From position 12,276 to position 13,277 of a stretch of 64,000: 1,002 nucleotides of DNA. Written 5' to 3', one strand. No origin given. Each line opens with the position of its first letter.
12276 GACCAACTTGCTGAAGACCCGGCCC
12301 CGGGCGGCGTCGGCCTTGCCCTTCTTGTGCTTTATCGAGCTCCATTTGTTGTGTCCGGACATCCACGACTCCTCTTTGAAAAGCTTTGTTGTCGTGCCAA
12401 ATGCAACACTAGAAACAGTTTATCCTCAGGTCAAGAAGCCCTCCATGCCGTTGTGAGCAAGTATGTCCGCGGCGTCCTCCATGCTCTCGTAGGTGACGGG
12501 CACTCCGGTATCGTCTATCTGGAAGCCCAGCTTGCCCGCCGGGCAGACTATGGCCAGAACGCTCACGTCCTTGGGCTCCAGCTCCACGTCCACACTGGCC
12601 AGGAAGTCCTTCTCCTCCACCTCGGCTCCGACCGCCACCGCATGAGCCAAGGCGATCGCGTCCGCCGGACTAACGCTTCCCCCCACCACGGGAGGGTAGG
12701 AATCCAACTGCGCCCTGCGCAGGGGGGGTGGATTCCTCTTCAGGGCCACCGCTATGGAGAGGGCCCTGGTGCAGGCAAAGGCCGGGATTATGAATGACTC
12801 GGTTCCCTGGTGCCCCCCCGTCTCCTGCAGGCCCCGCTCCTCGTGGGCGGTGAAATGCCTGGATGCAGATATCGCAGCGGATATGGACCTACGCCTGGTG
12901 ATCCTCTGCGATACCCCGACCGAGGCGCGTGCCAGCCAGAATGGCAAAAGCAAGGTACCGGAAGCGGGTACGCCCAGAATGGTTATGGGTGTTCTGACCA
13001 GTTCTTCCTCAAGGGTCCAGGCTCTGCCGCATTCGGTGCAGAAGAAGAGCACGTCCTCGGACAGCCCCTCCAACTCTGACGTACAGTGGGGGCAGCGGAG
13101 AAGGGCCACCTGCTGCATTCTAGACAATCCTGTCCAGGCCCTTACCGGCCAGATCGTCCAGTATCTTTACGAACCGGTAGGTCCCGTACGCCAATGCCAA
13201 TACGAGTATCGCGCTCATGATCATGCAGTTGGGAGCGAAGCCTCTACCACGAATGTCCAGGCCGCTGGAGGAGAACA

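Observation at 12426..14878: Trio of co-oriented, tightly coupled paralogous zinc-ribbon proteins immediately upstream of yebC-ruvCAB-queH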

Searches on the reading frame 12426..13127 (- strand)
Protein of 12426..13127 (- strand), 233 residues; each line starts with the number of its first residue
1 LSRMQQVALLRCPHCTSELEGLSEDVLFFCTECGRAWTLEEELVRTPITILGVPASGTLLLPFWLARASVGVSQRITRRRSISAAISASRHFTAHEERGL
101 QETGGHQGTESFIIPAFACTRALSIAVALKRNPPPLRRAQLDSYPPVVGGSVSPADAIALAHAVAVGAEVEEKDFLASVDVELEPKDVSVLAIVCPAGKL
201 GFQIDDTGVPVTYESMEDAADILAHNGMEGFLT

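Call 3: search_protein_families(library=pfam, proteins=[window:12426-13127:-], max_evalue=1)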
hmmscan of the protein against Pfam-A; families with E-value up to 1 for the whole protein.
window:12426-13127:- (233 aa): 10 families
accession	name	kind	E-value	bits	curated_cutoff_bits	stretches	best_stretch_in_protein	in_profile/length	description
PF08274.17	Zn_Ribbon_YjdM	-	0.014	15.9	30.8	1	11-37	4-29/30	PhnA Zinc-Ribbon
PF23499.1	YnfU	-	0.016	15.6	27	1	2-16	31-45/49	YnfU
PF02591.20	Zn_ribbon_9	-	0.025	15.1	29.1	0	24-35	20-31/33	C4-type zinc ribbon domain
PF13717.11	Zn_ribbon_4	-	0.076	13.4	30.3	0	10-15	26-31/36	zinc-ribbon domain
PF02701.20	Zn_ribbon_Dof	-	0.14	12.8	26.6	0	28-47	29-48/59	Dof domain, zinc finger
PF07191.17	Zn_ribbon_6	-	0.18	12.3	25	1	10-33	30-55/67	Double zinc ribbon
PF13824.12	zf-Mss51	-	0.25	12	27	1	11-36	1-23/55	Zinc-finger of mitochondrial splicing suppressor 51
PF03966.22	Trm112p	-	0.26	11.7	22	0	9-36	7-34/40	Trm112p-like protein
PF24441.1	DUF7560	-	0.35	11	27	0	24-42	2-20/44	Family of unknown function (DUF7560)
PF22191.2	IBR_1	-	0.82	10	27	0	11-35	5-29/47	IBR domain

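Call 4: search_protein_families(library=ncbifam, proteins=[window:12426-13127:-], max_evalue=1)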
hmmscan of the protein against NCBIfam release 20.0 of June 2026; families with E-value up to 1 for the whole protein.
window:12426-13127:- (233 aa): 3 families
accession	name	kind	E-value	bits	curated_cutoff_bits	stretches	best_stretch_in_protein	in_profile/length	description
NF011481.0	PRK14890.1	equivalog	0.096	12.7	61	1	3-36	3-36/61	putative Zn-ribbon RNA-binding protein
NF041197.2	CxxC_Se_CxxC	equivalog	0.12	12.5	40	0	12-41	1-32/53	dual CXXC motif small (seleno)protein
NF038384.1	zinc_YnfU_fam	subfamily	0.16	11.6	36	0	2-17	31-46/52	YnfU family zinc-binding protein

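Call 5: search_protein_families(library=padloc, proteins=[window:12426-13127:-], max_evalue=1)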
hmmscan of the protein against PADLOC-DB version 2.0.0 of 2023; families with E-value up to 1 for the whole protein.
window:12426-13127:- (233 aa): 0 families

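Call 81: predict_structure(alignment_id=A5)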
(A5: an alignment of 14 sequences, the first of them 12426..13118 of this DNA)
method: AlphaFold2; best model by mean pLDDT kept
length: 230 residues; sequences in the alignment: 14
mean_pLDDT: 75.7   pTM: 0.73
mean pLDDT of the five models: 75.7, 75.6, 75.5, 72.8, 69.5
residues with pLDDT >= 90: 65; 70-90: 81; 50-70: 68; < 50: 16
segments of 3 or more residues with pLDDT < 50: 1-3, 92-94, 96-103
pLDDT, mean of each block of 10 residues (from residue 1): 70 90 91 93 89 82 89 60 56 42 72 87 85 77 85 94 75 76 91 67 58 61 55
secondary structure, 60 per line:
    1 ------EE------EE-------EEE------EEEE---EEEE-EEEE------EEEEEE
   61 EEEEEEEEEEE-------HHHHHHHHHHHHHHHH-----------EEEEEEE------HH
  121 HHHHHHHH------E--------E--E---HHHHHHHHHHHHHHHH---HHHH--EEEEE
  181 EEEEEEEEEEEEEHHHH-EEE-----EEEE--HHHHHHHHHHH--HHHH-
elements in order: E24-26 E33-36 E40-43 E45-48 E55-71 H79-94 E106-112 H119-128 H151-166 H170-173 E176-193 H194-197 E199-201 E207-210 H213-223 H226-229
